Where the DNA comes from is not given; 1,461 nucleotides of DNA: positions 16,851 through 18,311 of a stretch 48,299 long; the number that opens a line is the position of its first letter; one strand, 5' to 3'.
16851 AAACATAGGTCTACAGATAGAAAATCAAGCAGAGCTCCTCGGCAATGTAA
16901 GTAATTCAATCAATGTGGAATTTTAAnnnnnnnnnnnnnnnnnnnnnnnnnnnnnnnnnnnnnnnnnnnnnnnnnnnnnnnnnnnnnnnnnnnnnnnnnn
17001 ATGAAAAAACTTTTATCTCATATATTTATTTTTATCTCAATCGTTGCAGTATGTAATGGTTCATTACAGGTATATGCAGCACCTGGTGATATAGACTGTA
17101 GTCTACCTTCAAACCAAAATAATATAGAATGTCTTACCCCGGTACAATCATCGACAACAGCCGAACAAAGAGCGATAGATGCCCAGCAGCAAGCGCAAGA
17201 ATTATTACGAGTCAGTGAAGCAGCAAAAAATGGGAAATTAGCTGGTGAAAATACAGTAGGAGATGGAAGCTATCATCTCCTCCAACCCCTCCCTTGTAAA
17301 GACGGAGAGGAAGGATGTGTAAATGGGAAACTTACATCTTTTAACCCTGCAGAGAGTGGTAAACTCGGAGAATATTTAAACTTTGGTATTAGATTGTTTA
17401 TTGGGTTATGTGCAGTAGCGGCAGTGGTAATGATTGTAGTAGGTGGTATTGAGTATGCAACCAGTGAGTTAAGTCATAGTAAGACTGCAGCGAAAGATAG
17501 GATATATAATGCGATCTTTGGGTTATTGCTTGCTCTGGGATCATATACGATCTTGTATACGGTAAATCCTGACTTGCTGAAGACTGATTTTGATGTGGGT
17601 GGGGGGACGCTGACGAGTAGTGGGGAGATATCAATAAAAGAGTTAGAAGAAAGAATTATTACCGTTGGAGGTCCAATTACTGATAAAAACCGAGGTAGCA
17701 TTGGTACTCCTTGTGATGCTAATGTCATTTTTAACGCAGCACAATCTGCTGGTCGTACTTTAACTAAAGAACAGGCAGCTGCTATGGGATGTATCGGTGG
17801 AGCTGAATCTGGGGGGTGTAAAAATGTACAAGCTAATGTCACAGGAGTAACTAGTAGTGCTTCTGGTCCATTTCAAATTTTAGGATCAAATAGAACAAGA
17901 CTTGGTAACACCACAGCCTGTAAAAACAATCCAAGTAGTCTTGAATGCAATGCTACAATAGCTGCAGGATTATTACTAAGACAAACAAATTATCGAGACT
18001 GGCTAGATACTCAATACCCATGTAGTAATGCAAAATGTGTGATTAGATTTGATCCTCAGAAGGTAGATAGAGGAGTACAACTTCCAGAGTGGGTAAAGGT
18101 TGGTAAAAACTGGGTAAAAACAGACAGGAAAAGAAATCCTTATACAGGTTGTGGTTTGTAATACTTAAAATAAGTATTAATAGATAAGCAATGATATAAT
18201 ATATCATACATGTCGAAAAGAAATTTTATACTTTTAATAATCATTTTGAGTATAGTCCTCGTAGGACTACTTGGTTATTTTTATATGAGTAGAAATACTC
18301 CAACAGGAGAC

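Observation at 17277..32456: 336-bp near-identical inverted repeat inside two genes brackets the whole dnaA/oriC segment: a gene-conversion tract and a possible invertible, domain-swapping segment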

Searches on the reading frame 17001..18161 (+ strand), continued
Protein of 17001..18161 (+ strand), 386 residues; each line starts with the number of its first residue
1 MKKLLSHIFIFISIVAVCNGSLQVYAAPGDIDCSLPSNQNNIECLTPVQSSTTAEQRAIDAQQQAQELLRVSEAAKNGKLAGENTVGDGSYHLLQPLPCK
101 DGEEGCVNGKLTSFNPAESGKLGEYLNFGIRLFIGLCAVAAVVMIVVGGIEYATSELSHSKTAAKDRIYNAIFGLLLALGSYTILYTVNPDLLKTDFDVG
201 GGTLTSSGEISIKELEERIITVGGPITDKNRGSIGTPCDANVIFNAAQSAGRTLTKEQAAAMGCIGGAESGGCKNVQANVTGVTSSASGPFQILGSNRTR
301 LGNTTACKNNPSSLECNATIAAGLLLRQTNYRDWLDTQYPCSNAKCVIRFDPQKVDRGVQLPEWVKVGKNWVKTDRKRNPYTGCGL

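Call 42: find_homologous_proteins(query=P0006, max_evalue=1e-20)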
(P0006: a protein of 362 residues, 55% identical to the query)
Query P0006 (362 aa): 56 proteins with E <= 1e-20 among 3694 candidates.
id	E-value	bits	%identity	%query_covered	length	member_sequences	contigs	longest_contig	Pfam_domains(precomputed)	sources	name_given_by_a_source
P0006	4.2e-242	821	100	100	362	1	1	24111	-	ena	-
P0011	1.2e-125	438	96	57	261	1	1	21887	-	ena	-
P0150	1.1e-113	398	59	90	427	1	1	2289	-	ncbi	-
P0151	4.1e-108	380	62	83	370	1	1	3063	PF18895.6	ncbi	-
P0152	2.2e-89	318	49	98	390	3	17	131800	-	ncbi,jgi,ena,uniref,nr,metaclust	ncbi:hypothetical protein A2641_01430 [Candidatus Nomurabacteria bacterium RIFCSPHIGHO2_01_FULL_37_2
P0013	2.9e-82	295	71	56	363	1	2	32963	-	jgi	jgi:hypothetical protein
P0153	1.5e-81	292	44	99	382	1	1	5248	-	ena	-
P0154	4.4e-81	291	46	92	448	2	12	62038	-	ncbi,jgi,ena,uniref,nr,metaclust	ncbi:hypothetical protein A2818_00125 [Candidatus Nomurabacteria bacterium RIFCSPHIGHO2_01_FULL_40_1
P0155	1.1e-75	273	50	81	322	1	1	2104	-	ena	-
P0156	7.3e-67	244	47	81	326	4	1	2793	-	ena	-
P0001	1.4e-65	240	55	65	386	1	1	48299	PF18895.6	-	-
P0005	9.9e-63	231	40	100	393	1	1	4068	PF18895.6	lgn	-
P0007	6.7e-62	228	47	80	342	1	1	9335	-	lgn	-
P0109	2.2e-61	226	77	37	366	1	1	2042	-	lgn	-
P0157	4.3e-59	219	45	79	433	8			-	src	-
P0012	4.5e-58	215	60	54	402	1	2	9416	-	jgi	jgi:hypothetical protein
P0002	6.4e-58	215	43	82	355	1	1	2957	-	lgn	-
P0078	6.9e-51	192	48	61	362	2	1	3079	PF00877.26,PF18895.6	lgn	-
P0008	5.4e-47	179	42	74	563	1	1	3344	PF18895.6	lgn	-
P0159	1.0e-40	158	62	35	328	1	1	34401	PF02557.23,PF18895.6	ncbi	-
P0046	2.2e-35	141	39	77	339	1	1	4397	PF18895.6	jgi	jgi:hypothetical protein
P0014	3.9e-35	140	55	38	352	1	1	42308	PF18895.6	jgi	jgi:hypothetical protein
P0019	9.0e-35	139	64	33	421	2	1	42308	PF18895.6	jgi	jgi:hypothetical protein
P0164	1.1e-31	128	51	41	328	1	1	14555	PF13539.12,PF18895.6,PF04956.19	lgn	-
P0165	2.4e-31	127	44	49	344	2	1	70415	PF18895.6,PF03734.20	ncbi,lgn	-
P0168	2.3e-29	121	46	40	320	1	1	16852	PF18895.6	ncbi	-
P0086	4.6e-28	117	48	42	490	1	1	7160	PF00877.26,PF18895.6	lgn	-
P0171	5.1e-28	116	43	53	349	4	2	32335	PF13539.12,PF18895.6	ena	-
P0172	3.0e-27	114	49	32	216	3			PF18895.6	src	-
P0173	3.9e-27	113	52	39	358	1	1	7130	PF13539.12,PF18895.6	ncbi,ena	-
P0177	7.5e-24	103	42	49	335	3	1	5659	PF18895.6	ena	-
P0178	7.7e-24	103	55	30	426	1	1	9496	PF02557.23,PF18895.6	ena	-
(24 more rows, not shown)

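Call 52: find_encoding_contigs(protein=P0151, flank=10000, max_places=4)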
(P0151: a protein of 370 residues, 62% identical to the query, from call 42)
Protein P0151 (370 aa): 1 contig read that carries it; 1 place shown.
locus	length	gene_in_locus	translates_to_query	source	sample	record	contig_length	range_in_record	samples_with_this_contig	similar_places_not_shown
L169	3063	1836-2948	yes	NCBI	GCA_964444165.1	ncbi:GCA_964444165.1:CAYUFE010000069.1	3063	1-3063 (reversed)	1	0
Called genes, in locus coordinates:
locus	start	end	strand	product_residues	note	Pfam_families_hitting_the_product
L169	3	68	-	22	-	?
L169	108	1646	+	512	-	-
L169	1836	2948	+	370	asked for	PF18895:T4SS_pilin (weak)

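Call 67: predict_structure(alignment_id=A6)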
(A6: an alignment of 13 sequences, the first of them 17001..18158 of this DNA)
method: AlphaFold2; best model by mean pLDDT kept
length: 386 residues; sequences in the alignment: 13
mean_pLDDT: 64.9   pTM: 0.45
mean pLDDT of the five models: 64.9, 60.1, 59.3, 57.3, 56.8
residues with pLDDT >= 90: 3; 70-90: 192; 50-70: 106; < 50: 85
segments of 3 or more residues with pLDDT < 50: 19-53, 77-89, 191-210, 277-288
pLDDT, mean of each block of 10 residues (from residue 1): 63 56 28 38 33 49 72 50 38 58 65 56 62 77 79 66 74 76 61 41 38 74 81 80 85 88 83 54 40 68 78 77 81 79 85 82 71 77 72
secondary structure, 60 per line:
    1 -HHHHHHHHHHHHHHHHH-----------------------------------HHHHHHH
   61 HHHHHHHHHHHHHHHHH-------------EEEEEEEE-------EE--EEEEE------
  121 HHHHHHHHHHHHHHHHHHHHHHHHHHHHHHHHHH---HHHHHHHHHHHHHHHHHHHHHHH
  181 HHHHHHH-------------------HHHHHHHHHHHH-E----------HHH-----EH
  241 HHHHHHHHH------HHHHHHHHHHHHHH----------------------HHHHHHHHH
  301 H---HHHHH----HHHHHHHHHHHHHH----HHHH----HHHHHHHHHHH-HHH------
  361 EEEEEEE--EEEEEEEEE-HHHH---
elements in order: H2-18 H54-77 E91-98 E110-114 H121-154 H158-187 H207-218 H240-249 H256-269 H292-301 H305-309 H314-327 H332-335 H340-350 E361-367 E370-378 H380-383

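Call 69: fold_search(model_id=the predicted structure, library=pdb)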
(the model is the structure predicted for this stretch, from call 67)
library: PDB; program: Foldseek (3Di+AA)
matches with E <= 10: 101; with E <= 0.001: 0
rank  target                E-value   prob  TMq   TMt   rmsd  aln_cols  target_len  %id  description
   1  5weh_C                6.9e-01  0.08  0.11  0.15  26.3       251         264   12  Cytochrome c oxidase from Rhodobacter sphaeroides in the reduced state (released 2017-09-13)
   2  9ivk_A                1.4e+00  0.14  0.18  0.22  13.7       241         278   14  cryo-EM structure of a tmFAP (released 2024-11-20)
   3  1m56_C                1.4e+00  0.06  0.11  0.14  26.5       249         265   12  Structure of cytochrome c oxidase from Rhodobactor sphaeroides (Wild Type) (released 2002-08-28)
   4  4o9t_B                1.4e+00  0.09  0.13  0.18  23.5       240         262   10  Mechanism of transhydrogenase coupling proton translocation and hydride transfer (released 2014-06-11)
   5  9rcv_E                1.5e+00  0.09  0.15  0.09  22.9       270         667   12  Structure of the Human Peptide-Loading Complex Arrested by HCMV US6 (released 2025-12-03)
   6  5uni_B                1.5e+00  0.08  0.11  0.16  22.5       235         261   10  Critical role of water molecules for proton translocation of the membrane-bound transhydrogenase (released 2017-05-10)
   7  9esd_B                1.7e+00  0.08  0.14  0.16  25.9       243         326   11  Holo TDO with a bound inhibitor (released 2025-03-05)
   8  7nal_A                1.9e+00  0.05  0.10  0.09  23.0       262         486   12  Cryo-EM structure of activated human SARM1 in complex with NMN and 1AD (ARM and SAM domains) (released 2022-03-23)
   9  7qa8_A                1.9e+00  0.04  0.12  0.15  27.4       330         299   11  Structure of the GPCR dimer Ste2 bound to an antagonist (released 2022-03-16)
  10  4o9u_B                2.0e+00  0.07  0.12  0.11  22.9       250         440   11  Mechanism of transhydrogenase coupling proton translocation and hydride transfer (released 2015-01-28)
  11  7zoy                  2.1e+00  0.13  0.13  0.21  24.7       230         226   11  Crystal structure of Synechocystis halorhodopsin (SyHR), SO4-bound form, ground state (released 2022-11-09)
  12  7cj3_B                2.5e+00  0.08  0.15  0.21  27.1       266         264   11  Crystal structure of the transmembrane domain of Salpingoeca rosetta rhodopsin phosphodiesterase (released 2020-11-25)
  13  4akk_B                2.5e+00  0.04  0.13  0.13  26.9       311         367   12  Structure of the NasR transcription antiterminator (released 2012-06-20)
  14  6xl3_A                2.7e+00  0.08  0.13  0.23  27.4       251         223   10  Mastigocladopsis repens rhodopsin chloride pump (released 2020-07-29)
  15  7cj3_A                2.7e+00  0.08  0.15  0.21  27.2       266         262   11  Crystal structure of the transmembrane domain of Salpingoeca rosetta rhodopsin phosphodiesterase (released 2020-11-25)
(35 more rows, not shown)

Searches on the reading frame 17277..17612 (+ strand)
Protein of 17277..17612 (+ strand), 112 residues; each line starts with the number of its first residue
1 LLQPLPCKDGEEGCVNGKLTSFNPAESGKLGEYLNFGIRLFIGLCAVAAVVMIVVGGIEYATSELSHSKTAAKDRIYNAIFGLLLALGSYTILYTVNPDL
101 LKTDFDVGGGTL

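Call 22: find_related_loci(query=A2, collection=genome_contigs, flank=10000)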
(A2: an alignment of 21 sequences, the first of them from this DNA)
Query A2 (112 aa) in genome_contigs; peptide patterns used: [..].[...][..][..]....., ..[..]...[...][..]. (x = any residue, [..] = any of these).
598 stretches matched a pattern (row limit reached: there are more); 335 encode a relative of the query (tblastn E <= 1e-3); the best 80 are kept; 80 distinct loci.
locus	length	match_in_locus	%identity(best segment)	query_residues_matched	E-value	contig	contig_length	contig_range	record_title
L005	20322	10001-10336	69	1-112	2e-47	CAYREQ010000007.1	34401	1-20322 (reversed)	MAG TPA_asm: uncultured Candidatus Saccharibacteria bacterium isolate SRP278252_co2_640 genome assembly, contig: NODE_24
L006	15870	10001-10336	68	1-112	1e-45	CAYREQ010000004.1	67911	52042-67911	MAG TPA_asm: uncultured Candidatus Saccharibacteria bacterium isolate SRP278252_co2_640 genome assembly, contig: NODE_63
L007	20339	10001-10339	67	1-112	5e-45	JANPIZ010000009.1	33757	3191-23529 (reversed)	MAG: Candidatus Nomurabacteria bacterium isolate VAR_61_metabat_48 VAR_61_k141_1069188, whole genome shotgun sequence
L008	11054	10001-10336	66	1-112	2e-44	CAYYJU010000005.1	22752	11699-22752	MAG TPA_asm: uncultured Candidatus Saccharibacteria bacterium isolate SRP286056_co1_681 genome assembly, contig: NODE_26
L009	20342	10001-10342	75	1-112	1e-51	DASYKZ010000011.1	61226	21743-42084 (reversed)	MAG TPA_asm: Candidatus Paceibacterota bacterium isolate SMAG_U4335 k141_3426650, whole genome shotgun sequence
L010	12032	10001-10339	64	1-112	7e-42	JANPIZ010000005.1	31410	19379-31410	MAG: Candidatus Nomurabacteria bacterium isolate VAR_61_metabat_48 VAR_61_k141_1175980, whole genome shotgun sequence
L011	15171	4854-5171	65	1-105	2e-40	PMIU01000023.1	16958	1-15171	MAG: Candidatus Nomurabacteria bacterium isolate fen_1327 73.20120600_E3D.179_contig_18778, whole genome shotgun sequenc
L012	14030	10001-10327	62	1-105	9e-40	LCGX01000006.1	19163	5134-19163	MAG: Candidatus Nomurabacteria bacterium GW2011_GWF2_43_8 UW07_C0006, whole genome shotgun sequence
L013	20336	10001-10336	58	1-107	6e-39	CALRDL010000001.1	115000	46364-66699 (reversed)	MAG: Candidatus Nomurabacteria bacterium isolate TH-11nov19-85 genome assembly, contig: TH-11nov19-C196, whole genome sh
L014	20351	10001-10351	57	1-112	2e-38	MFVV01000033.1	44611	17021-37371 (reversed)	MAG: Candidatus Nomurabacteria bacterium RIFCSPLOWO2_12_FULL_46_14 rifcsplowo2_12_scaffold_4098, whole genome shotgun se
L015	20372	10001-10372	56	1-112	5e-38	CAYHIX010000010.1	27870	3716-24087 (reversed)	MAG TPA_asm: uncultured Candidatus Saccharibacteria bacterium isolate ERP119705_co13_454 genome assembly, contig: NODE_2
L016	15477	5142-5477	60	1-112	1e-37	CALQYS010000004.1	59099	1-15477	MAG: Candidatus Nomurabacteria bacterium isolate Ike-100m-2 genome assembly, contig: Ike-100-c171, whole genome shotgun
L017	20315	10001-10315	60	1-105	1e-37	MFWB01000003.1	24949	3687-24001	MAG: Candidatus Nomurabacteria bacterium RIFOXYB1_FULL_39_16 rifoxyb1_full_scaffold_1192, whole genome shotgun sequence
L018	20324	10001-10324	62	1-106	2e-37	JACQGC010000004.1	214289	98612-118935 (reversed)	MAG: Candidatus Nomurabacteria bacterium isolate NC_groundwater_1063_Pr2_B-0.1um_42_14 rattlesnake_spring_18_scaffold_21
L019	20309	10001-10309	62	1-104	2e-37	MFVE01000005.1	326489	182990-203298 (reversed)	MAG: Candidatus Nomurabacteria bacterium RIFCSPLOWO2_01_FULL_42_17 rifcsplowo2_01_scaffold_390, whole genome shotgun seq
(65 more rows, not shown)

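Call 33: find_related_loci(query=A2, collection=metagenome_contigs, flank=10000)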
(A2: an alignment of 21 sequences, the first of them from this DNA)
Query A2 (112 aa) in metagenome_contigs; peptide patterns used: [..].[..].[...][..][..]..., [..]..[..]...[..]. (x = any residue, [..] = any of these).
600 stretches matched a pattern (row limit reached: there are more); 421 encode a relative of the query (tblastn E <= 1e-3); the best 80 are kept; 80 distinct loci.
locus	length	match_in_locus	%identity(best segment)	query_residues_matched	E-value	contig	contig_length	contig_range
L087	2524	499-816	62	1-105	8e-41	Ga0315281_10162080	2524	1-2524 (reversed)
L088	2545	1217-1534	65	1-105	2e-40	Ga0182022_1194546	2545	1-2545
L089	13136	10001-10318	64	1-105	7e-40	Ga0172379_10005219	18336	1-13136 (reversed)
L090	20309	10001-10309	60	2-105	2e-38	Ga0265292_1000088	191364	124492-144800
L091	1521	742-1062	58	1-105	2e-38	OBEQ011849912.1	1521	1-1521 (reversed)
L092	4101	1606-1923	59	1-106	2e-37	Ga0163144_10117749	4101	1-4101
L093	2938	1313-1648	60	1-106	4e-37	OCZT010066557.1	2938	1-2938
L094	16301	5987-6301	55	1-104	1e-35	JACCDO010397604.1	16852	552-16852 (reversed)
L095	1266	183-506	63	1-105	3e-36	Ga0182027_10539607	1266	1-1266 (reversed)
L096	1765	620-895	58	15-106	3e-34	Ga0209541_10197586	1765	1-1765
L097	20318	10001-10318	59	1-105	6e-34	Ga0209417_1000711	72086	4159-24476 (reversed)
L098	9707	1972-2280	56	1-105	3e-33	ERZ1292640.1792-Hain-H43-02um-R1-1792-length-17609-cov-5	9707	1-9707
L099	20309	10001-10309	58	1-105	7e-33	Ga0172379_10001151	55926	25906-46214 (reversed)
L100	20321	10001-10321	59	1-105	3e-32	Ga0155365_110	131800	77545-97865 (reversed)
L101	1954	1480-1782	58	1-107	1e-32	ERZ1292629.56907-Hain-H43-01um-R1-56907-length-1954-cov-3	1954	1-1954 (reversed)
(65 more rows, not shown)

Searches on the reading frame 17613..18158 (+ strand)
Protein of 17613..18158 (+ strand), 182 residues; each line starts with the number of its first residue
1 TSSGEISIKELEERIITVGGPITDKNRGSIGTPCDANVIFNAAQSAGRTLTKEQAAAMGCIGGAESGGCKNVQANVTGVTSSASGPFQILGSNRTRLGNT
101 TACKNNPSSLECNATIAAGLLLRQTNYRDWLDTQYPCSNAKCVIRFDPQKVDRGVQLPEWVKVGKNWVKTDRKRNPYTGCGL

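Call 31: search_protein_families(library=pfam, proteins=[window:17613-18158:+], max_evalue=10)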
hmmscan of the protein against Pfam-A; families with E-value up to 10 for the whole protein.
seq(182 aa): 2 families
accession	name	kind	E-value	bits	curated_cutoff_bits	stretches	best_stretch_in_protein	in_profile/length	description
PF18896.5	SLT_3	-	0.018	16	27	1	42-130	3-87/89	Lysozyme like domain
PF18013.6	Phage_lysozyme2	-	0.076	13.6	28.2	1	41-110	8-75/140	Phage tail lysozyme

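Call 53: search_solved_structures(query=window:17667-18158:+, max_evalue=10)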
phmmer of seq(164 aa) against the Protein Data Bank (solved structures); distinct sequences matched with E-value up to 10: 2.
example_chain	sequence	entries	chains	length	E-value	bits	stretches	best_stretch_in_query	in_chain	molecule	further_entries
4jdu_A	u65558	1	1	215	0.27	14.6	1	32-108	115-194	Aerotolerance-related membrane protein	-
2b34_A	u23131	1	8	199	1.7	12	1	16-58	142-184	MAR1 Ribonuclease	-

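Call 74: predict_structure(alignment_id=A8)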
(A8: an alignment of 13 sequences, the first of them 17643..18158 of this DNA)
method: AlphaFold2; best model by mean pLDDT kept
length: 172 residues; sequences in the alignment: 13
mean_pLDDT: 75.8   pTM: 0.74
mean pLDDT of the five models: 75.8, 72.8, 72.8, 71.5, 68.6
residues with pLDDT >= 90: 19; 70-90: 108; 50-70: 39; < 50: 6
segments of 3 or more residues with pLDDT < 50: 1-6
pLDDT, mean of each block of 10 residues (from residue 1): 44 70 79 80 85 72 58 58 66 75 76 80 87 88 88 91 89 86
secondary structure, 60 per line:
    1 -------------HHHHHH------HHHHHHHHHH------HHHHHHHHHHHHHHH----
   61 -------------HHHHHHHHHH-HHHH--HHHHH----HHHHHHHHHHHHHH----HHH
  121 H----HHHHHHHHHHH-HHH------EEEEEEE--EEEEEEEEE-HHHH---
elements in order: H14-19 H26-35 H42-56 H74-83 H85-88 H91-95 H100-113 H118-121 H126-136 E147-153 E156-164 H166-169

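Call 76: fold_search(model_id=the predicted structure, library=pdb)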
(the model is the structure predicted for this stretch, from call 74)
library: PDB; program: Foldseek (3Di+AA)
matches with E <= 10: 27; with E <= 0.001: 0
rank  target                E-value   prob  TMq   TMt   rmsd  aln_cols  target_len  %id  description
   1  6ghy_A                1.9e+00  0.09  0.28  0.26   9.0       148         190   14  Structure of Lytic Transglycosylase MltE inactive mutant E64Q from E.coli (released 2018-10-31)
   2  6ghz_B                2.0e+00  0.09  0.28  0.26   9.1       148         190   15  Structure of Lytic Transglycosylase MltE mutant Y192F from E.coli (released 2018-10-31)
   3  6ghz_A                2.1e+00  0.09  0.28  0.27   8.3       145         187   15  Structure of Lytic Transglycosylase MltE mutant Y192F from E.coli (released 2018-10-31)
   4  5zih_A                4.0e+00  0.02  0.16  0.12  15.4       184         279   10  Crystal structure of the red light-activated channelrhodopsin Chrimson. (released 2018-11-21)
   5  2dme_MODEL_1_A        5.2e+00  0.06  0.22  0.30  11.5       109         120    8  Solution structure of the TFIIS domain II of human PHD finger protein 3 (released 2006-10-21)
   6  5on3_D                5.2e+00  0.03  0.21  0.07  12.2       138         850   12  Quaternary complex of mutant T252A of E. coli leucyl-tRNA synthetase with tRNA(leu), leucyl-adenylate analogue, and po (released 2017-11-15)
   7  6wgv                  5.2e+00  0.02  0.15  0.15  16.3       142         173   15  Mycobacterium tuberculosis pduO-type ATP:cobalamin adenosyltransferase bound to adenosylcobalamin and PPPi (released 2021-01-20)
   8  3w6e_A                5.4e+00  0.08  0.29  0.30   7.2       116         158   16  Crystal structure of catalytic domain of chitinase from Ralstonia sp. A-471 (E162Q) (released 2013-05-15)
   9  5k0t_A                5.7e+00  0.01  0.16  0.09  14.1       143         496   13  Crystal structure of methionyl-tRNA synthetase MetRS from Brucella melitensis in complex with inhibitor Chem 1415 (released 2016-05-25)
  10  3uai_D                5.7e+00  0.01  0.16  0.11  17.7       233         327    6  Structure of the Shq1-Cbf5-Nop10-Gar1 complex from Saccharomyces cerevisiae (released 2011-12-14)
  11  7ljl_A                6.4e+00  0.03  0.20  0.12  14.1       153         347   15  Structure of the Enterobacter cloacae CD-NTase CdnD in complex with ATP (released 2021-06-02)
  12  6g0c                  6.4e+00  0.01  0.18  0.07  17.0       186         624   11  Crystal structure of SdeA catalytic core (released 2018-05-30)
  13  5k0t_B                6.7e+00  0.01  0.16  0.09  14.1       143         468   13  Crystal structure of methionyl-tRNA synthetase MetRS from Brucella melitensis in complex with inhibitor Chem 1415 (released 2016-05-25)
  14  5k0t_C                6.7e+00  0.01  0.16  0.09  14.1       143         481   13  Crystal structure of methionyl-tRNA synthetase MetRS from Brucella melitensis in complex with inhibitor Chem 1415 (released 2016-05-25)
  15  3wyh_A                7.5e+00  0.01  0.13  0.13  13.4       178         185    9  Structure of disulfide bond deletion mutant of ostrich egg white lysozyme (released 2014-10-15)
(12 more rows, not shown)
